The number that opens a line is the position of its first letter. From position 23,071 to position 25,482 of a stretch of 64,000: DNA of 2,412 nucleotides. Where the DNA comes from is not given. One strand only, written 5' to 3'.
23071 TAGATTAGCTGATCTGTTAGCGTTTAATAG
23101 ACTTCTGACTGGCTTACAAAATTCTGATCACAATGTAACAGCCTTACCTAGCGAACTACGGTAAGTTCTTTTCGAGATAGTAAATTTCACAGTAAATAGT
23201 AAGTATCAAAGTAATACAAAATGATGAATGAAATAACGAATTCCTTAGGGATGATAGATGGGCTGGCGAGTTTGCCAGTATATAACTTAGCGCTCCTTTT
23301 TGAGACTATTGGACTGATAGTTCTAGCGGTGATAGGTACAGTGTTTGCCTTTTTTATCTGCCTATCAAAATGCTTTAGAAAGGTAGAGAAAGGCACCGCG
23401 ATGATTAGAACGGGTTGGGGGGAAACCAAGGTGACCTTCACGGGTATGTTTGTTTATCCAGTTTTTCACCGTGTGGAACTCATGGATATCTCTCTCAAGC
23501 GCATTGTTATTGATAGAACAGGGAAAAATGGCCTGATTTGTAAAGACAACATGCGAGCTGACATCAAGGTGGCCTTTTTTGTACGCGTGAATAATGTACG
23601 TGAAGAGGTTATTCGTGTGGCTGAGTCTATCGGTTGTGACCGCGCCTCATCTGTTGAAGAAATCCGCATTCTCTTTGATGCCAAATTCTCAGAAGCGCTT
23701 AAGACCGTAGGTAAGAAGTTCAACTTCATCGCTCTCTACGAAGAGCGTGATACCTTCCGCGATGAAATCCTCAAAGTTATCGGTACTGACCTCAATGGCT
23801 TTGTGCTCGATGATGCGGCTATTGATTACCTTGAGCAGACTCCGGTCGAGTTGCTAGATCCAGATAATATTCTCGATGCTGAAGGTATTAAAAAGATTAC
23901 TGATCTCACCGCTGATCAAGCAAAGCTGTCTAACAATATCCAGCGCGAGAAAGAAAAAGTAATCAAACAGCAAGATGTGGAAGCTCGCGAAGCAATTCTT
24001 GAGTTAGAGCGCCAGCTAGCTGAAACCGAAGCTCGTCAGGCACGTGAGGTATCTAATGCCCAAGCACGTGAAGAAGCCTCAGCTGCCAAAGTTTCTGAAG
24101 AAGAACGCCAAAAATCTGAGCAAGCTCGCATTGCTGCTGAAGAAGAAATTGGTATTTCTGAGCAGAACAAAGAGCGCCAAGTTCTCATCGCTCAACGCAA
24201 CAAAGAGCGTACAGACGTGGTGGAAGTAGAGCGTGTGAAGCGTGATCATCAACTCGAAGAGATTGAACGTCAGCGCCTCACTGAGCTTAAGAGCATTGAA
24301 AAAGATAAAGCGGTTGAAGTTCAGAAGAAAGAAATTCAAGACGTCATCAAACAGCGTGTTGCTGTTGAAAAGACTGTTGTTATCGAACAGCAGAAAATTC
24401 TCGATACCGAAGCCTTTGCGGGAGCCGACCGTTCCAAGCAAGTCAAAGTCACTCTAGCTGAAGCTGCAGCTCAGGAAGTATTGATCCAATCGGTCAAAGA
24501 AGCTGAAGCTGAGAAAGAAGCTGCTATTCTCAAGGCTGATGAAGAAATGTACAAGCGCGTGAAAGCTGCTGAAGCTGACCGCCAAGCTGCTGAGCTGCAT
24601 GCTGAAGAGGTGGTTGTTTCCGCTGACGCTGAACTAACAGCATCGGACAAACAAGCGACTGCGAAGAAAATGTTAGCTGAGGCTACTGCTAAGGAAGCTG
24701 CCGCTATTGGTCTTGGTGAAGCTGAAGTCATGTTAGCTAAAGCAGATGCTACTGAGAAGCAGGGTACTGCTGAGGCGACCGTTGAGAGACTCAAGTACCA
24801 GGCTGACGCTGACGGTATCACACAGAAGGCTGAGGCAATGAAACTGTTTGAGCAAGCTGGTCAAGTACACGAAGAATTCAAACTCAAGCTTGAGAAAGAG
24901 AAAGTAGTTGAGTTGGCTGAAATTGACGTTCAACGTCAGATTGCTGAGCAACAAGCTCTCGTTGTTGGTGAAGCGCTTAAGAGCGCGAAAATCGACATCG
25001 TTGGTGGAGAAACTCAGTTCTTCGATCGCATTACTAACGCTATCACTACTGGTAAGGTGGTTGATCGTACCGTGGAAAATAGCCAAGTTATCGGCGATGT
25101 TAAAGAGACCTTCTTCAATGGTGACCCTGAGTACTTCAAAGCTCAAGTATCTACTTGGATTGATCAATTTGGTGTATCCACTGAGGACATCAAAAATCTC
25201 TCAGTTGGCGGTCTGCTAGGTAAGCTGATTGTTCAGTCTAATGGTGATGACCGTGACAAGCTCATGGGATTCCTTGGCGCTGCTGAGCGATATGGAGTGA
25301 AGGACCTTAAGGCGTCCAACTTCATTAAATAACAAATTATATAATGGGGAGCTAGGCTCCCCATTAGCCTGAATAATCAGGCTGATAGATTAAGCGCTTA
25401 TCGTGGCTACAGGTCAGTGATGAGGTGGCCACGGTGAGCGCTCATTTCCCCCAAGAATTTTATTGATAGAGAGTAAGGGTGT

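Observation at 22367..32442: NfeD - flotillin (SPFH) - giant 1702-aa coiled-coil AAA+ ATPase - membrane Ser/Thr kinase: candidate uncharacterised membrane-microdomain machine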

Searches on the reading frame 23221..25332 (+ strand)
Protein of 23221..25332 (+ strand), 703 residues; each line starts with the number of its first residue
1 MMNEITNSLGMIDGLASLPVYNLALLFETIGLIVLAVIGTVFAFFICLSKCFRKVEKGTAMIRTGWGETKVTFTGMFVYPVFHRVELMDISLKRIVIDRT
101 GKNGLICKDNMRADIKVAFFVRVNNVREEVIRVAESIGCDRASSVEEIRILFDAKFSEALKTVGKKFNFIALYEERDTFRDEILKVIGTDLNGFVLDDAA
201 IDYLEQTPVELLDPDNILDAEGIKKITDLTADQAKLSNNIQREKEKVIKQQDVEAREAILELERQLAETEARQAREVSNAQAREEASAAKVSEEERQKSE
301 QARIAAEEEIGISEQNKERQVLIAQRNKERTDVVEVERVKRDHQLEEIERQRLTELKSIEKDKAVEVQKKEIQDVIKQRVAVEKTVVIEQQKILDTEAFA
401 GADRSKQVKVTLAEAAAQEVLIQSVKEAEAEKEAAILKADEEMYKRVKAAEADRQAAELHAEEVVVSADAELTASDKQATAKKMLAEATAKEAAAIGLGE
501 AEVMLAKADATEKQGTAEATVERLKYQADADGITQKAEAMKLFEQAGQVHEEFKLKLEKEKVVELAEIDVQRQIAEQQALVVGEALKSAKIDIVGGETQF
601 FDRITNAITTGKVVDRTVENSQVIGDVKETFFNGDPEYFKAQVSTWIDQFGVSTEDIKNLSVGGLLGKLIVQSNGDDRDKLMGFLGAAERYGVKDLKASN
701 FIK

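Call 4: search_protein_families(library=pfam, proteins=[window:23221-25332:+], max_evalue=0.01)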
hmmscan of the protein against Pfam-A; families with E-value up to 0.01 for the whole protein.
window:23221-25332:+ (703 aa): 0 families

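Call 5: search_protein_families(library=ncbifam, proteins=[window:23221-25332:+], max_evalue=0.01)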
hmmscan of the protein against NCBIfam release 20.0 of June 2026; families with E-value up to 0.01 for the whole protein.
window:23221-25332:+ (703 aa): 1 family
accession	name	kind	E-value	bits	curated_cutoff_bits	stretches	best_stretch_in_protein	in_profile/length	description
NF058507.1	FlotScfldFlot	equivalog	0.002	17.3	700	0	73-433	56-391/477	flotillin lipid rafts scaffold protein FloT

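Call 6: search_protein_families(library=padloc, proteins=[window:23221-25332:+], max_evalue=0.01)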
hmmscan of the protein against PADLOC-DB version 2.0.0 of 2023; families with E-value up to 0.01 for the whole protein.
window:23221-25332:+ (703 aa): 0 families

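Call 13: find_homologous_proteins(query=window:23221-25332:+, max_evalue=0.00001)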
Query window:23221-25332:+ (703 aa): 8000 proteins with E <= 0.00001 among 8000 candidates; the best 120 are listed.
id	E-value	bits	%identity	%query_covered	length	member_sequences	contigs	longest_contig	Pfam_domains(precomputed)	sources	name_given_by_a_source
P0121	0.0e+0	1452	100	100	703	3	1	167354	-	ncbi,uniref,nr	ncbi:hypothetical protein JIN82_02825 [Persicirhabdus sediminis]|uniref:Flotillin n=2 Tax=Persicirha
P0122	0.0e+0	1123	80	96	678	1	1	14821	-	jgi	-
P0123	0.0e+0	1123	79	100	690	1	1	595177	-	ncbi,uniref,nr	ncbi:flotillin family protein [Verrucomicrobiaceae bacterium N1E253]|uniref:Flotillin family protein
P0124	0.0e+0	1122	80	96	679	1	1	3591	-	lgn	-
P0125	0.0e+0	1119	79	98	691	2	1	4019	-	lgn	-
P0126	0.0e+0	1112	80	95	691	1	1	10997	-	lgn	-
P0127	0.0e+0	1109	77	100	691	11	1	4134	-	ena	-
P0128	0.0e+0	1098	79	96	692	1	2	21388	-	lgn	-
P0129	0.0e+0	1094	78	97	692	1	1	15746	-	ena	-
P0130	0.0e+0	1090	78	96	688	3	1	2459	-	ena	-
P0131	0.0e+0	1088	78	96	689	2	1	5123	-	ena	-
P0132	0.0e+0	1082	76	99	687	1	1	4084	-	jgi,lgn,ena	-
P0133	0.0e+0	1075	77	96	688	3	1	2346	-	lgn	-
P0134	0.0e+0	1071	75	98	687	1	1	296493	-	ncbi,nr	ncbi:MAG: flotillin family protein [Akkermansiaceae bacterium]|nr:flotillin family protein [Akkerman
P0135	0.0e+0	1068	79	93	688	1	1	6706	-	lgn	-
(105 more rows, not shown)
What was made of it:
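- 23221..25332 (+): Flotillin-like (SPFH2) gene, 703 aa, of the ATPase-linked subfamily. It has one N-terminal TM helix (aa 30-48, nt 23308-23364), an SPFH domain (about aa 50-225, nt 23368-23895) and a Glu/Ala/Lys-rich coiled-coil region (about aa 226-584, nt 23896-24972). Homologues are 69-80% identical within the Verrucomicrobiota (call 13).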

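Call 14: search_solved_structures(query=window:23221-25332:+, max_evalue=1)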
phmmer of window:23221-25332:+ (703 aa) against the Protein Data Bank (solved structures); distinct sequences matched with E-value up to 1: 0.

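Call 18: search_solved_structures(query=A1, max_evalue=1, show_alignments=1)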
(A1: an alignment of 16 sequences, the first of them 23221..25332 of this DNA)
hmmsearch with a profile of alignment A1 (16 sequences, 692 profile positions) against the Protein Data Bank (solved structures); distinct sequences matched with E-value up to 1: 1.
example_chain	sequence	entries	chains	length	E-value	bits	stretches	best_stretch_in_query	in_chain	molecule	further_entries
8z5g_A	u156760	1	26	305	0.027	15.8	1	415-481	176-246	Protein QmcA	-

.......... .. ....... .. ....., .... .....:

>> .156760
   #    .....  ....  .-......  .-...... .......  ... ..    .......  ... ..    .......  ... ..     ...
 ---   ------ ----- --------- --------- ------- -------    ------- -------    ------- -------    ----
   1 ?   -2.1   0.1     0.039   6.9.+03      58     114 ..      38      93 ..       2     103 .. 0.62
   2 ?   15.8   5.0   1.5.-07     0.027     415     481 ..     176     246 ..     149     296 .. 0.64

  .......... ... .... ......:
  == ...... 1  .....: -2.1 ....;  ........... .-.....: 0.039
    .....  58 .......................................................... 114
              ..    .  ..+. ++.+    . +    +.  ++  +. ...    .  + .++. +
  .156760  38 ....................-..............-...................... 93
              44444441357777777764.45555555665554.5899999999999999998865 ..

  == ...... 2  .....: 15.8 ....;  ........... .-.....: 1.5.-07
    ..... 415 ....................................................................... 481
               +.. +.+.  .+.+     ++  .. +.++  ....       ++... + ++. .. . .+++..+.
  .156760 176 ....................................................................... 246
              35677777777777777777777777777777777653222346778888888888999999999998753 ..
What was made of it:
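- From established knowledge: SPFH cages enclose AAA proteases (HflK/C-FtsH), and the QmcA 26-mer cage is in the PDB (8z5g, call 18).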

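Call 23: search_protein_families(library=pfam, proteins=[window:23221-25332:+], max_evalue=10)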
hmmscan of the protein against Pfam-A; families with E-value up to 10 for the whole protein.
window:23221-25332:+ (703 aa): 0 families
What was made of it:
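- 23221..25332 (+): No Pfam hit: calls 4, 23.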

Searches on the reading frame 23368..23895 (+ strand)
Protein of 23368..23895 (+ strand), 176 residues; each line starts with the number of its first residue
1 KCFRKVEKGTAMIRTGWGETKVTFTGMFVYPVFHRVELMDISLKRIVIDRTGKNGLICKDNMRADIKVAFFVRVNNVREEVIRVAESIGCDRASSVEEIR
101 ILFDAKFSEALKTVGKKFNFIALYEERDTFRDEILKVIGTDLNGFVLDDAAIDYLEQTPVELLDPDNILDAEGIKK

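Call 80: search_dna_similar(query=window:23368-23895:+, collection=plasmids, mode=protein, max_rows=40, max_evalue=0.001)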
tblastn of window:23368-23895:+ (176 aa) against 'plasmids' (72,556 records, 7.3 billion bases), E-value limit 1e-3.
Records with a match: 310; places in all: 310; records where one place covers at least 80% of the query: 310.
Best place of each record, by identity: 60-80% 2; <60% 308.
By first word of the organism name: Escherichia 228; Shigella 27; Salmonella 5; Agrobacterium 5; Variovorax 4; Shinella 4; Streptomyces 3; Thioclava 3; Klebsiella 3; Neorhizobium 3; and 21 more.
By predicted mobility (MOB-suite, as given by PLSDB): conjugative 260; non-mobilizable 47; mobilizable 3.
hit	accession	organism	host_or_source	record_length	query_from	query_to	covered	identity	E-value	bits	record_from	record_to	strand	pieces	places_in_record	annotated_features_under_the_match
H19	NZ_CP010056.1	Hymenobacter sp. DG25B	single cell,soil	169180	1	176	100%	63.6%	8e-66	224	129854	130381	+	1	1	hypothetical protein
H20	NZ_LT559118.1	Nonomuraea gerenzanensis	-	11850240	1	176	100%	60.2%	3e-58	202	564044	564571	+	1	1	none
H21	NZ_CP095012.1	Streptomyces sp. 2P-4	cell culture,mudflats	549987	1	176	100%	59.1%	3e-55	194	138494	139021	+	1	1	flotillin family protein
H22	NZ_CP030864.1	Streptomyces globosus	cell culture,environment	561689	1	176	100%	59.1%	3e-55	194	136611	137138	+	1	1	flotillin family protein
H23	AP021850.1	Deinococcus grandis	-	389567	3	176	99%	58.9%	2e-56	197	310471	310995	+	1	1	hypothetical protein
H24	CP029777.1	Deinococcus actinosclerus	mixed culture,wastewater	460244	3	176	99%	58.9%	7e-56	196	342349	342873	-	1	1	hypothetical protein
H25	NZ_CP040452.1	Halomonas sp. PA16-9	-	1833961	3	175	98%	58.0%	1e-55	195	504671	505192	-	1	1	none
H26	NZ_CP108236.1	Streptomyces sp. NBC_00080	-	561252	1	176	100%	56.8%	1e-54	192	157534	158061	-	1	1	flotillin family protein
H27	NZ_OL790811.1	Proteus mirabilis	-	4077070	5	176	98%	57.8%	2e-53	188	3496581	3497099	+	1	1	none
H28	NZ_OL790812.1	Proteus mirabilis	-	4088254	5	176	98%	57.8%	2e-53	188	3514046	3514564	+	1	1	none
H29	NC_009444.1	Pseudomonas fluorescens SBW25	-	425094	3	175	98%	53.4%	4e-49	176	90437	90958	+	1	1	SPFH domain-containing protein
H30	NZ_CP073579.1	Photobacterium sp. GJ3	-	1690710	3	176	99%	43.7%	3e-37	142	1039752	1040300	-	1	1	record has no annotation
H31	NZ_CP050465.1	Vibrio campbellii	single cell,seawater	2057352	3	176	99%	41.5%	5e-33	130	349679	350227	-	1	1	none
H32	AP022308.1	Burkholderia sp. SFA1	-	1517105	11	176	94%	36.1%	1e-16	84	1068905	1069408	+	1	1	flotillin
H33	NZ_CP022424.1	Vitreoscilla filiformis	cell culture,Mud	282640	1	176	100%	33.0%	3e-16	82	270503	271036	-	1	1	flotillin domain-containing protein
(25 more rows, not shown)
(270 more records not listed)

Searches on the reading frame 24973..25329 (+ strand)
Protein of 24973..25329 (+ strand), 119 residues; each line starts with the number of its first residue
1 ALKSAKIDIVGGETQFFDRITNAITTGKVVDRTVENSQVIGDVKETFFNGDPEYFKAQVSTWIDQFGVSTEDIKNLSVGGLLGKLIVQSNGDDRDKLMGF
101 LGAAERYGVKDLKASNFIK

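Call 79: search_dna_similar(query=window:24973-25329:+, collection=plasmids, mode=protein, max_rows=40, max_evalue=0.001)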
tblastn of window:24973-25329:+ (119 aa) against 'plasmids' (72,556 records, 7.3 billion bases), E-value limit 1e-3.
Records with a match: 5; places in all: 5; records where one place covers at least 80% of the query: 5.
Best place of each record, by identity: <60% 5.
By first word of the organism name: Streptomyces 3; Hymenobacter 1; Nonomuraea 1.
By predicted mobility (MOB-suite, as given by PLSDB): non-mobilizable 4; mobilizable 1.
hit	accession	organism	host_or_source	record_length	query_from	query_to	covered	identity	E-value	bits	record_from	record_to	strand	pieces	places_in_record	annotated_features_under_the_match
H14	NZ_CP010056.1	Hymenobacter sp. DG25B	single cell,soil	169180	1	114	96%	51.7%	2e-25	106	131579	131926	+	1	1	hypothetical protein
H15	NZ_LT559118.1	Nonomuraea gerenzanensis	-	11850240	2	111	92%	44.5%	3e-15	77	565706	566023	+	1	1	none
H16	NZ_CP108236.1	Streptomyces sp. NBC_00080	-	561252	2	111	92%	35.7%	1e-8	58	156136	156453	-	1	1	flotillin family protein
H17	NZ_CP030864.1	Streptomyces globosus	cell culture,environment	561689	1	117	98%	29.9%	1e-7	56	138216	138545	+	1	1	flotillin family protein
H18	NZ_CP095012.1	Streptomyces sp. 2P-4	cell culture,mudflats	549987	1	117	98%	29.9%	1e-7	56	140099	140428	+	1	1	flotillin family protein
